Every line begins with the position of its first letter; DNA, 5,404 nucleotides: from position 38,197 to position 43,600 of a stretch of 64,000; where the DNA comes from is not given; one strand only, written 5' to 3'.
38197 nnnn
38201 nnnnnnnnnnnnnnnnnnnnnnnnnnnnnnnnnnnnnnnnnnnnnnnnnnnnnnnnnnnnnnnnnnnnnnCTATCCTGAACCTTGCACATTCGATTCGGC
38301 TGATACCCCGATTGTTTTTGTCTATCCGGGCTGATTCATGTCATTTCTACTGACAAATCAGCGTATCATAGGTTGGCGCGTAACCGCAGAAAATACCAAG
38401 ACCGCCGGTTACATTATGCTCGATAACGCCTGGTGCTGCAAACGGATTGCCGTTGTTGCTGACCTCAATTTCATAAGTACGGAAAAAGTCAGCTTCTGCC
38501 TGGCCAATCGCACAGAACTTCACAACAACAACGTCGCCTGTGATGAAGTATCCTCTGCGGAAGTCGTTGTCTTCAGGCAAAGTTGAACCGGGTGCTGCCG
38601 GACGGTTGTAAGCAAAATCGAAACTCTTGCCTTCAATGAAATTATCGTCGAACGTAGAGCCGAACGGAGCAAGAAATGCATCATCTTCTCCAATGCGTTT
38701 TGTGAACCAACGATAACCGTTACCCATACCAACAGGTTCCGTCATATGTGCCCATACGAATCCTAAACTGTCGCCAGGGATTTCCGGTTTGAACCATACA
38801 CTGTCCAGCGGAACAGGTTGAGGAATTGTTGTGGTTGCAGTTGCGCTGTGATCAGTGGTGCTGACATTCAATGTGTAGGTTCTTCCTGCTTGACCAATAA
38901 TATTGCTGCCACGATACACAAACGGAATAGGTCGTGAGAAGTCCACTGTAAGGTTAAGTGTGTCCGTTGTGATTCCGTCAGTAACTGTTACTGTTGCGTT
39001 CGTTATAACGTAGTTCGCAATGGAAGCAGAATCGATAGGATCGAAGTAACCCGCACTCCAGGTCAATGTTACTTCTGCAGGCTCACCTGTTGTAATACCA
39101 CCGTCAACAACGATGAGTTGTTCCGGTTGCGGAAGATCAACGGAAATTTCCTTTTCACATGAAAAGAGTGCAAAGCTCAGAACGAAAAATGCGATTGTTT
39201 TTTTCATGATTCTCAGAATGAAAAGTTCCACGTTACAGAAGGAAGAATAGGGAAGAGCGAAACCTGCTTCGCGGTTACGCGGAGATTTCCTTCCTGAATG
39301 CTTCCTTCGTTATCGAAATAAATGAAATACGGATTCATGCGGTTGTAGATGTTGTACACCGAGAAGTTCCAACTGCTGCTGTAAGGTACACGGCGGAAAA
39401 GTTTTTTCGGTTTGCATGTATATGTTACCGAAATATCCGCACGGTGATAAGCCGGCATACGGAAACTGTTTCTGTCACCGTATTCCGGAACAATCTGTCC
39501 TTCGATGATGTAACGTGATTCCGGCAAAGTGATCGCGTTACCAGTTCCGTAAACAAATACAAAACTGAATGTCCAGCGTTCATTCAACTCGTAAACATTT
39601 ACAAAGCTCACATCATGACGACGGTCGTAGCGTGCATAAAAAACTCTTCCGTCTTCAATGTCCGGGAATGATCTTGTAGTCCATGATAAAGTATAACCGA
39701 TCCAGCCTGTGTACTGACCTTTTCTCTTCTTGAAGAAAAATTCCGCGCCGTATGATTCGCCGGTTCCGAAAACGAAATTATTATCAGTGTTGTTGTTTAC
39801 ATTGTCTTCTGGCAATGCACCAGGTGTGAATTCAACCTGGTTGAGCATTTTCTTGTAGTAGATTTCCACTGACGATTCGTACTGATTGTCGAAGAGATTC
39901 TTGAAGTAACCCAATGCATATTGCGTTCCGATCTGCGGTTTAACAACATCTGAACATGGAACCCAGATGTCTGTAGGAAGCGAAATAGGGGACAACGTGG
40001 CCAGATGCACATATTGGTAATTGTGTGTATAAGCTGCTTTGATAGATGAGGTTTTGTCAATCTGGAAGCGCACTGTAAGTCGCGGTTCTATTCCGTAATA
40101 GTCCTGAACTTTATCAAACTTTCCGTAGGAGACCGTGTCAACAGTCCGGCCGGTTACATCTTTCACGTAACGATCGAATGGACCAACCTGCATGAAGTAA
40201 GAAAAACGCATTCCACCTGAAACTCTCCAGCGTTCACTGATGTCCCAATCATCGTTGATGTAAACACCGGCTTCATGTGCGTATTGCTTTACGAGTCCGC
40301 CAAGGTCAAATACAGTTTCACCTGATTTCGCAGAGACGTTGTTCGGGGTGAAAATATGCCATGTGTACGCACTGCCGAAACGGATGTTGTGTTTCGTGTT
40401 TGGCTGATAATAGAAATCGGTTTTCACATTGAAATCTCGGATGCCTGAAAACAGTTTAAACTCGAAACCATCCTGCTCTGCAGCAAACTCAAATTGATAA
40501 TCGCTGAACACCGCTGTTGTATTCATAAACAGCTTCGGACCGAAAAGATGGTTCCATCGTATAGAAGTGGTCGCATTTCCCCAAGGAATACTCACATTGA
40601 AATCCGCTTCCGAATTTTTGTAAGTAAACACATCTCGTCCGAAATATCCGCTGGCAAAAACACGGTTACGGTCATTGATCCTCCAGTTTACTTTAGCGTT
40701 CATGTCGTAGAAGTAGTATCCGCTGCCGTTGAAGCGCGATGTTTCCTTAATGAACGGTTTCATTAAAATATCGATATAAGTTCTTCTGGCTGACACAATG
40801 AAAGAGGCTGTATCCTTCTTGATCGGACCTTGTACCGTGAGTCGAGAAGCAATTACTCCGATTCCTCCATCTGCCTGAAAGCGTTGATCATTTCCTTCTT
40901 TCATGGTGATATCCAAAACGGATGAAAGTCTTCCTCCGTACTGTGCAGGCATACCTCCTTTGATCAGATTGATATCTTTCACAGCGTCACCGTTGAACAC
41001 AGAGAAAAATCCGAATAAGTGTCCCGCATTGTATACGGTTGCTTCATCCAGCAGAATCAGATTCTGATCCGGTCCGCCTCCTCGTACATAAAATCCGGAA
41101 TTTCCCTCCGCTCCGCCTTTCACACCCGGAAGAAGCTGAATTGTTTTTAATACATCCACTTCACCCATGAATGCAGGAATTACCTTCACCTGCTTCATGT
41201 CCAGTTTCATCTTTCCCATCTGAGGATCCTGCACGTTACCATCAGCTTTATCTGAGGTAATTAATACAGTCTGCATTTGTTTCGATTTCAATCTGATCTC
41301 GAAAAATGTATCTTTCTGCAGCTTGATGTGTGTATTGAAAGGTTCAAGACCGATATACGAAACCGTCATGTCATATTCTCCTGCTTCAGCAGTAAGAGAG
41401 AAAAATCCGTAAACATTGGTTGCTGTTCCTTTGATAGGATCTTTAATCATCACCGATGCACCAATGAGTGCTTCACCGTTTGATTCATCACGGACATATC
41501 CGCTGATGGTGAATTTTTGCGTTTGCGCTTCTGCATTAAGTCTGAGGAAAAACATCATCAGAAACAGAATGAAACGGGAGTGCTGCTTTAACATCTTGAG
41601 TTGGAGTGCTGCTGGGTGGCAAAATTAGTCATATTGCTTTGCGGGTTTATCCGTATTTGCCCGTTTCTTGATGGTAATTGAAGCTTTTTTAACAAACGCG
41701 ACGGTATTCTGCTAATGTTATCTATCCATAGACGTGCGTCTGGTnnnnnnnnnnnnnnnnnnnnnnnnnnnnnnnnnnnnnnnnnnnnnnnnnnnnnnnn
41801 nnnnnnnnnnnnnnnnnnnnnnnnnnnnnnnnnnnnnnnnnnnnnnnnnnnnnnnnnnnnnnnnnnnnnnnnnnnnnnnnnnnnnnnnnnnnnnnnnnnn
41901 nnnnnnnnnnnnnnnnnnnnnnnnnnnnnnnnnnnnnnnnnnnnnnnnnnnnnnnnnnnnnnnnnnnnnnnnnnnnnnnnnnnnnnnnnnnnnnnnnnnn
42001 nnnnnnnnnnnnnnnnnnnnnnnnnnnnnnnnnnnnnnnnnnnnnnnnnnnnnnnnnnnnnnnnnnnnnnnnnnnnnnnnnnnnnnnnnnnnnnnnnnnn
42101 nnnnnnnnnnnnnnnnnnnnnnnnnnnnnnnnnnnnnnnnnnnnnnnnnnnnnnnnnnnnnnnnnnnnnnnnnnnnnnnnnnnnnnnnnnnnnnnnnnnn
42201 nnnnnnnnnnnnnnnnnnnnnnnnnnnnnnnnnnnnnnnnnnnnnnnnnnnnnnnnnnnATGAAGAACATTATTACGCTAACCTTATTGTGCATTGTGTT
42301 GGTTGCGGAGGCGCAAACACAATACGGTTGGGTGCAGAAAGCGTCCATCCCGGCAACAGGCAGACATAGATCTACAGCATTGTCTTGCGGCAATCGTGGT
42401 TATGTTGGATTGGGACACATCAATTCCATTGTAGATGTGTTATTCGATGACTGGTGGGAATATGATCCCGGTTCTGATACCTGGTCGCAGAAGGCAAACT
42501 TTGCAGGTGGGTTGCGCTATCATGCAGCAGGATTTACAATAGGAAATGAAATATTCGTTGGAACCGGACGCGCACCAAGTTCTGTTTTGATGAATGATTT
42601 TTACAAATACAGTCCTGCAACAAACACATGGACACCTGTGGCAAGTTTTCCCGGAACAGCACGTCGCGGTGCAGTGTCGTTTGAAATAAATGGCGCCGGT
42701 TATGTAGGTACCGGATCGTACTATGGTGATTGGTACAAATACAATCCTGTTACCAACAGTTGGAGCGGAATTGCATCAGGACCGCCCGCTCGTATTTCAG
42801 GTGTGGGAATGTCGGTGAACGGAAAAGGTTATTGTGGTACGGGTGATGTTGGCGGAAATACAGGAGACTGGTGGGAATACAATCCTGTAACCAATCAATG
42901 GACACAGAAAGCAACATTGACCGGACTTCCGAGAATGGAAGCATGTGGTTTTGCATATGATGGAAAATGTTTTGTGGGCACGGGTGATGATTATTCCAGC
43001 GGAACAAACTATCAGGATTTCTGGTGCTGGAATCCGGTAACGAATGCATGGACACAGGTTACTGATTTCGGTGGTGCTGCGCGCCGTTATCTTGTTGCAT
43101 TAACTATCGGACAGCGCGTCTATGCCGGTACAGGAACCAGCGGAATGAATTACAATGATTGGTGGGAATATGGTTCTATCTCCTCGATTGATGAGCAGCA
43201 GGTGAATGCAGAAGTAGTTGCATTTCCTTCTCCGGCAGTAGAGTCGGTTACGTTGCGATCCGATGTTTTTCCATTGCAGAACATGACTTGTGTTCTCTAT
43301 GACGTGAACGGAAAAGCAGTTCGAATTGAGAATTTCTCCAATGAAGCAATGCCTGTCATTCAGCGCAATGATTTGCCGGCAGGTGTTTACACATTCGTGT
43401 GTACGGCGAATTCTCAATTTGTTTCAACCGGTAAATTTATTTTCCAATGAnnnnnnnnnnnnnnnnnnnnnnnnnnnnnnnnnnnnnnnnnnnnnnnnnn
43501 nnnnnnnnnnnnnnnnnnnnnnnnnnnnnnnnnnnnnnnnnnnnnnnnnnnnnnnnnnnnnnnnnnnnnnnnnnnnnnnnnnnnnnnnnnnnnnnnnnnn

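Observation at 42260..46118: Three tandem Kelch-like beta-propeller T9SS cargo paralogs, translationally coupled to a lipoprotein upstream and a DUF1653 gene downstream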

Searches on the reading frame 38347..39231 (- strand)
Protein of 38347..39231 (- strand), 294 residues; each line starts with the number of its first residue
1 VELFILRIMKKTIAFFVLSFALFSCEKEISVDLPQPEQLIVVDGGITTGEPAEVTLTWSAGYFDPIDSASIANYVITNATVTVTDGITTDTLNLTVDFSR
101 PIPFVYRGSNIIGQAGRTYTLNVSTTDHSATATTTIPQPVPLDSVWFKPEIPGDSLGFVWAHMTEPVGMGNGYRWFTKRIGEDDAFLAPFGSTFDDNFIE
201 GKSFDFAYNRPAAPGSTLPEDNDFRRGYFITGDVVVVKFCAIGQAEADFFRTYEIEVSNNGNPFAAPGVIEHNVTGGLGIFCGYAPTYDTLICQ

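Call 21: search_protein_families(library=pfam, proteins=[window:38347-39231:-], max_evalue=1)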
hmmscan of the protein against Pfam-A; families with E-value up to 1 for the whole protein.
window:38347-39231:- (294 aa): 1 family
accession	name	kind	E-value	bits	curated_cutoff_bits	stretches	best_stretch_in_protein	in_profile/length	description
PF14054.11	DUF4249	-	1.5e-25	90.8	28.5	1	26-287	1-266/269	Domain of unknown function (DUF4249)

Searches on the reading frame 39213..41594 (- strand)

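Call 21: search_protein_families(library=pfam, proteins=[window:39213-41594:-], max_evalue=1)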
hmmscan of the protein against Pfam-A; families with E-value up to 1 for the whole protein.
window:39213-41594:- (793 aa): 4 families
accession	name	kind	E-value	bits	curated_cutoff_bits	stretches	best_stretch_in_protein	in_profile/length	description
PF13715.12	CarbopepD_reg_2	-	1.4e-16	60.7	32.2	1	30-108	1-84/88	CarboxypepD_reg-like domain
PF00593.30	TonB_dep_Rec_b-barrel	-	7.7e-16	59.4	27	1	287-749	15-436/436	TonB dependent receptor-like, beta-barrel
PF13620.12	CarboxypepD_reg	-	1.3e-10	41.9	32.3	1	29-96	1-73/82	Carboxypeptidase regulatory-like domain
PF07715.20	Plug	-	1.2e-08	35.8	23.9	1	146-222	23-102/107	TonB-dependent Receptor Plug Domain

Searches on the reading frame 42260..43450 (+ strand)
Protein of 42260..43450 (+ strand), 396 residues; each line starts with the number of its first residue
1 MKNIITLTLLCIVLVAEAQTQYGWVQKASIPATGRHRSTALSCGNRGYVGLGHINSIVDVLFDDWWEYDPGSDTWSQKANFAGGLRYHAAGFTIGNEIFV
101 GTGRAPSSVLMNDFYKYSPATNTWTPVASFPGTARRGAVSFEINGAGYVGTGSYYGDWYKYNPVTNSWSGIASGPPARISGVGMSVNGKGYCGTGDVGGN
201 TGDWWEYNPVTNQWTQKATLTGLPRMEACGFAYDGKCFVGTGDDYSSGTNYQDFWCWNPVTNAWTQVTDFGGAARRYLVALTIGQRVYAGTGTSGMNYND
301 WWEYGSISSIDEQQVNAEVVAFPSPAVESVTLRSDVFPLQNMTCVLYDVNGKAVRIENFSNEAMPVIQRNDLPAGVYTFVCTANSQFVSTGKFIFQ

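Call 3: search_protein_families(library=pfam, proteins=[window:42260-43450:+], max_evalue=0.01)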
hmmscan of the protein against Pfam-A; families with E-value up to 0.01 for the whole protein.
window:42260-43450:+ (396 aa): 9 families
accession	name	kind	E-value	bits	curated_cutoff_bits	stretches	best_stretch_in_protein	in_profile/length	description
PF24681.1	Kelch_KLHDC2_KLHL20_DRC7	-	1.2e-18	67.7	50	3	88-219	54-196/221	KLHDC2/KLHL20/DRC7 Kelch-repeats domain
PF13415.12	Kelch_3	-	1.8e-18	66.7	22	3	95-138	1-43/48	Galactose oxidase, central domain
PF13964.12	Kelch_6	-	4.8e-18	64.9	25.3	1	88-134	4-49/50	Kelch motif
PF13418.12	Kelch_4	-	2.5e-15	56.6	21.6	2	87-131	4-48/49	Galactose oxidase, central domain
PF01344.31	Kelch_1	-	8.2e-15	54.4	20.1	2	86-131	2-46/46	Kelch motif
PF24996.1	NANM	-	2.7e-11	43.3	45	1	89-183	11-111/350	N-acetylneuraminate epimerase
PF24981.1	Beta-prop_ATRN-LZTR1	-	2.5e-08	34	50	1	27-180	32-204/289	Attractin/LZTR1 beta-propeller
PF07646.21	Kelch_2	-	4.9e-08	33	21.3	0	198-217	18-44/48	Kelch motif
PF18962.6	Por_Secre_tail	-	2.4e-05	25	27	1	322-393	2-73/75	Secretion system C-terminal sorting domain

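Call 4: search_protein_families(library=ncbifam, proteins=[window:42260-43450:+], max_evalue=0.01)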
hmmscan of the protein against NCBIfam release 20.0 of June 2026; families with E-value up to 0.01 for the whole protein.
window:42260-43450:+ (396 aa): 6 families
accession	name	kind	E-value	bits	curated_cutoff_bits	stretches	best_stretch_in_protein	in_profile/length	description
NF010730.0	PRK14131.1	subfamily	8.9e-17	60.9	416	3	10-152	13-154/384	N-acetylneuraminate epimerase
TIGR03548.1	mutarot_permut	subfamily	2.9e-14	52.9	243.2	2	90-173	118-203/323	cyclically-permuted mutarotase family protein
TIGR03547.1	muta_rot_YjhT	subfamily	9.2e-14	51.3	256.35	2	90-181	12-110/346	YjhT family mutarotase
TIGR04183.1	Por_Secre_tail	domain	8.5e-07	28.9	23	1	322-395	2-71/72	T9SS type A sorting domain-containing protein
NF038113.1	T9SSA_dep_M36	equivalog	0.00024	19.4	885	1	311-393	786-866/869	T9SS-dependent M36 family metallopeptidase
NF050177.1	TapA_OM_Porphy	equivalog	0.0036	16.1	500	1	300-388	454-538/544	TapA/TapC family T9SS-dependent outer membrane protein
